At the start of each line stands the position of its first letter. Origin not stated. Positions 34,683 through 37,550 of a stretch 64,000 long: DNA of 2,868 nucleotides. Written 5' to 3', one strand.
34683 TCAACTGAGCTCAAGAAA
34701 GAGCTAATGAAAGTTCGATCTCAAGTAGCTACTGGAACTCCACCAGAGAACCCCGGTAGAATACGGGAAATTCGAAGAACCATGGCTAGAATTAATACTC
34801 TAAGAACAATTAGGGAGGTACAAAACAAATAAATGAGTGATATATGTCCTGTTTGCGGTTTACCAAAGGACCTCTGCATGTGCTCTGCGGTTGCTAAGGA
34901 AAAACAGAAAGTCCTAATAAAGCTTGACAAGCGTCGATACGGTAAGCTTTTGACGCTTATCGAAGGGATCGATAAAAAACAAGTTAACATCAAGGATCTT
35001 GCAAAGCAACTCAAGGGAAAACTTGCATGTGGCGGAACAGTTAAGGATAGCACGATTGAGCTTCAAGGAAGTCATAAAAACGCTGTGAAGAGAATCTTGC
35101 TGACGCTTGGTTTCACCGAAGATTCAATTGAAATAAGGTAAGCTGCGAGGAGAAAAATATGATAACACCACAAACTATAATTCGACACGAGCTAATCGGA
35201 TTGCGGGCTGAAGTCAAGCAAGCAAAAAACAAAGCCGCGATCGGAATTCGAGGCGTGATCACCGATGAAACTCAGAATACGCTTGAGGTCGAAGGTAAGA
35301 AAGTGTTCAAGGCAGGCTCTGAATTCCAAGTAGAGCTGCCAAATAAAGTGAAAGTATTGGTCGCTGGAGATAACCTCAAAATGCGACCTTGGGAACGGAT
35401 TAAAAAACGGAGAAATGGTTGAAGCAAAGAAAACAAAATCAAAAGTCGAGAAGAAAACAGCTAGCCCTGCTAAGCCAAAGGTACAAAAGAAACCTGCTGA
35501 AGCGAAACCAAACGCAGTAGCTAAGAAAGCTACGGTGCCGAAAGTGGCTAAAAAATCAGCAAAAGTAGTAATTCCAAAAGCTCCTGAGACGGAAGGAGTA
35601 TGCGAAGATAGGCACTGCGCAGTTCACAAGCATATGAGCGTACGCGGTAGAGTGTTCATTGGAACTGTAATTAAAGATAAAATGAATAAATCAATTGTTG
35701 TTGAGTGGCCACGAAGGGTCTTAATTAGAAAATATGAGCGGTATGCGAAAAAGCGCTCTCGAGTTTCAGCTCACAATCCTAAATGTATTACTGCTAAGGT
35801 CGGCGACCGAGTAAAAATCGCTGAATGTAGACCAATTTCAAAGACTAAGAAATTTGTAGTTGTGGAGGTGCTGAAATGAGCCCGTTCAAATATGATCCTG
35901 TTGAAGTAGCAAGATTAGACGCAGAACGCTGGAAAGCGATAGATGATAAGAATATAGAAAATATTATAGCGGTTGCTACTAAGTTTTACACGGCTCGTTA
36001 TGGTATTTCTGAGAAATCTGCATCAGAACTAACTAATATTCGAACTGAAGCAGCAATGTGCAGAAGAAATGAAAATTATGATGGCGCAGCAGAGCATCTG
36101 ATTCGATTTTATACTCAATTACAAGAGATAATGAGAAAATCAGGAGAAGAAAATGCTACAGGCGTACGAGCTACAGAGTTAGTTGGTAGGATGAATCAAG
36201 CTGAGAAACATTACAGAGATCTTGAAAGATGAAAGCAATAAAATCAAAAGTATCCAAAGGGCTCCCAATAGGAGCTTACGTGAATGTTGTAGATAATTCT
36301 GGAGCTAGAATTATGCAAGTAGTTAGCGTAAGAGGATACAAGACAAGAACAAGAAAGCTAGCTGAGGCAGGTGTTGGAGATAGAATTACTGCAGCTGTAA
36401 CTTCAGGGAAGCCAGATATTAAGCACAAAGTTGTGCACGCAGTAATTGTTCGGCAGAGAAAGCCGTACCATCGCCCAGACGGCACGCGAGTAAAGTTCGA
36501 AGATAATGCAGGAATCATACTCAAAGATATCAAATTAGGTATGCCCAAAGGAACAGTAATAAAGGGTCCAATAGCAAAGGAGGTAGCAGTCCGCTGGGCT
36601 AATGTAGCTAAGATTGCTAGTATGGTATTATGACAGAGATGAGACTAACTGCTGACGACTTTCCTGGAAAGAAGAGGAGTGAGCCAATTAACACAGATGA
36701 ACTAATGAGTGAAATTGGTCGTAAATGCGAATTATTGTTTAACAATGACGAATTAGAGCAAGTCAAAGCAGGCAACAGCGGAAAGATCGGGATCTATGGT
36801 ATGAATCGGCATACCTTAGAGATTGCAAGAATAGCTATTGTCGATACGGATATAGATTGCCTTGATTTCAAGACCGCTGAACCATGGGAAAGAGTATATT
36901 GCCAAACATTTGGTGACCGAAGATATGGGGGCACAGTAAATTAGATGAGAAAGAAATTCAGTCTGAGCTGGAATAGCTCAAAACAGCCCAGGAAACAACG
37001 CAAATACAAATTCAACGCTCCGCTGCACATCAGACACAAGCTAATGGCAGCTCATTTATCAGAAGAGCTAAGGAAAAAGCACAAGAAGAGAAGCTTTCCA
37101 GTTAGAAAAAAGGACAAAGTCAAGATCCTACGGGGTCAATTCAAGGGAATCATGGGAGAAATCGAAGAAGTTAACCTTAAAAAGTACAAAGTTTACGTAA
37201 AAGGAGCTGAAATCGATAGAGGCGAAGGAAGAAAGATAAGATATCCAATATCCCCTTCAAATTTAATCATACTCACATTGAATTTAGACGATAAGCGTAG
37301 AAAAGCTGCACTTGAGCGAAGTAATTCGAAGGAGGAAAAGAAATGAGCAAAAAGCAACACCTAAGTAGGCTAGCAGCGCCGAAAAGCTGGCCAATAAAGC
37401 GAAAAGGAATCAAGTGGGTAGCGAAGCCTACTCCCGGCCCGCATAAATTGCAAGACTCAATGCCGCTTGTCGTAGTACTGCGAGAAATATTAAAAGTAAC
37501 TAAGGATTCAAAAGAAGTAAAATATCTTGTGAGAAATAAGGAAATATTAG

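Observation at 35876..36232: Non-ribosomal ORF 1 embedded between S17 and L14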

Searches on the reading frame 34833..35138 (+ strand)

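Call 3: search_protein_families(library=pfam, proteins=[window:34833-35138:+], max_evalue=1)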
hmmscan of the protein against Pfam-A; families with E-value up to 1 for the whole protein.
window:34833-35138:+ (102 aa): 4 families
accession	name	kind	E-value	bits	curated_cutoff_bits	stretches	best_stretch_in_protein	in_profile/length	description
PF01253.27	SUI1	-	1e-20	74.4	25.5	1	23-94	1-76/77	Translation initiation factor SUI1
PF03942.20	DTW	-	0.011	16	33.7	1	3-29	2-31/195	DTW domain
PF05046.19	Img2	-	0.035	14.8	34.4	1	52-94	36-84/84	Mitochondrial large subunit ribosomal protein (Img2)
PF21349.2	RUBY_RBDX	-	0.046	13.6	26.5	1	3-13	17-27/30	Rubrerythrin, rubredoxin-like domain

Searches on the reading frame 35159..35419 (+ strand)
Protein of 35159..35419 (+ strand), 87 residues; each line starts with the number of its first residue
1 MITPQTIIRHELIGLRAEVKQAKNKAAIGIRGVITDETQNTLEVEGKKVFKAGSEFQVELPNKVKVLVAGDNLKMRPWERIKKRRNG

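Call 3: search_protein_families(library=pfam, proteins=[window:35159-35419:+], max_evalue=1)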
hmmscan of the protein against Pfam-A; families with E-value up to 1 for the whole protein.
window:35159-35419:+ (87 aa): 2 families
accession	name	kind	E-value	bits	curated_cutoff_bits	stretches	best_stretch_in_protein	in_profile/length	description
PF01868.21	RNase_P-MRP_p29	-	3.6e-21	75.3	27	1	5-83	1-84/84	Ribonuclease P/MRP, subunit p29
PF09136.16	Glucodextran_B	-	0.016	15.5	27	1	22-50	13-41/83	Glucodextranase, domain B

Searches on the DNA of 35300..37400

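Call 61: search_rna_families(source=window, start=35300, end=37400, threshold=evalue, max_evalue=1)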
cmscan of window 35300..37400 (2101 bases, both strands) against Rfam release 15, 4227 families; matches with E-value up to 1: 1.
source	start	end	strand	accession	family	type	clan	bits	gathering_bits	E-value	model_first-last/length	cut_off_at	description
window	36596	36686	+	RF00159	snoZ168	Gene; snRNA; snoRNA; CD-box;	-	21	36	0.34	1-82/82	no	Small nucleolar RNA Z168/Z174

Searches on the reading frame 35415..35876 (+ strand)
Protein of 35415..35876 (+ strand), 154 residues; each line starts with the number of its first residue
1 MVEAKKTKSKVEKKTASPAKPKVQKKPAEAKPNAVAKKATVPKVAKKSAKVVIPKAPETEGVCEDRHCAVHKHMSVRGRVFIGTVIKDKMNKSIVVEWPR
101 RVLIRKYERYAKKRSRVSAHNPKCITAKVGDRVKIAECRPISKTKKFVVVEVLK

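Call 3: search_protein_families(library=pfam, proteins=[window:35415-35876:+], max_evalue=1)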
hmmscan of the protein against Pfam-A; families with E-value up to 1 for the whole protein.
window:35415-35876:+ (154 aa): 1 family
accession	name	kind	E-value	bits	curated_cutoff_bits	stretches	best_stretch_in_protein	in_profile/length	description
PF00366.26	Ribosomal_S17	-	2.7e-26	91.9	25.9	1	83-151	1-68/68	Ribosomal protein S17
